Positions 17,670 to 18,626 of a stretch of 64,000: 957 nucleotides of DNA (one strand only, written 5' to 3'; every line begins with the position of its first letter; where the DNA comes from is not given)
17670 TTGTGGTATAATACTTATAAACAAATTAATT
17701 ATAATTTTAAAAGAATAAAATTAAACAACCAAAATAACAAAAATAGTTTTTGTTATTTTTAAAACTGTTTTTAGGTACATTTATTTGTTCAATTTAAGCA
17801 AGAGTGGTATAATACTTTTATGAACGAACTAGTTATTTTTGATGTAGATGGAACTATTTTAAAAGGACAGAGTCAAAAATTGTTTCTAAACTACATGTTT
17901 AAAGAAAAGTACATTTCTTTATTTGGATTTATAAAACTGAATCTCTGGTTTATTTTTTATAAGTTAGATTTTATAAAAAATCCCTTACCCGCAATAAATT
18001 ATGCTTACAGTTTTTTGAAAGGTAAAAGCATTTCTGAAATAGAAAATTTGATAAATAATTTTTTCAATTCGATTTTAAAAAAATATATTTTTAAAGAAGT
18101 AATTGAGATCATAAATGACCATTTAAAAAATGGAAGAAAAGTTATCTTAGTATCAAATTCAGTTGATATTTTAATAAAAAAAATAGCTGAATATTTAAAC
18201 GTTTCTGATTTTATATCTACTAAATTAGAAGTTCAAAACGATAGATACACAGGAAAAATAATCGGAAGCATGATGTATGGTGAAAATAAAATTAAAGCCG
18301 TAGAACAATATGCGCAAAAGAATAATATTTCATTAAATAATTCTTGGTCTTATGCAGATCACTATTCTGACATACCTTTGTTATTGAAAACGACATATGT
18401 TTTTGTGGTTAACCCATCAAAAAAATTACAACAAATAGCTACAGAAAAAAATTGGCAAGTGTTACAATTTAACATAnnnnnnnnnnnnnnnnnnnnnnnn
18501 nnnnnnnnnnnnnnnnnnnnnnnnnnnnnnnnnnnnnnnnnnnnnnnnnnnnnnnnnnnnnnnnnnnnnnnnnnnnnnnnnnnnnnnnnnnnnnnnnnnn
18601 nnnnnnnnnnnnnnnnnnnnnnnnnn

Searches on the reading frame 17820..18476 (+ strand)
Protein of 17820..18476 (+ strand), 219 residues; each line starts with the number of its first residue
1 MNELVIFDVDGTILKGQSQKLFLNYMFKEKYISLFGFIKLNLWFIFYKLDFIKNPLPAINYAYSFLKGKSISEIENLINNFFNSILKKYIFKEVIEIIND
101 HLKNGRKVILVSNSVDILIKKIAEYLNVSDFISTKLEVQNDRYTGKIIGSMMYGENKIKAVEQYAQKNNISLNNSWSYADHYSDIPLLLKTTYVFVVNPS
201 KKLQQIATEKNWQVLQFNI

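Call 87: search_protein_families(library=pfam, proteins=[window:17820-18476:+], max_evalue=0.001)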
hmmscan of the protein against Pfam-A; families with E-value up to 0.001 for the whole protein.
window:17820-18476:+ (219 aa): 3 families
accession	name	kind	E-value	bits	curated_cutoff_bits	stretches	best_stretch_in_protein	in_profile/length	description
PF12710.13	HAD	-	1.7e-33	117.1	27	1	5-188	1-188/189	haloacid dehalogenase-like hydrolase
PF00702.32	Hydrolase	-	4.1e-06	27.8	26.4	1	4-164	3-167/191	haloacid dehalogenase-like hydrolase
PF08282.18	Hydrolase_3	-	0.00052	20.3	20.9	0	99-208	133-240/255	haloacid dehalogenase-like hydrolase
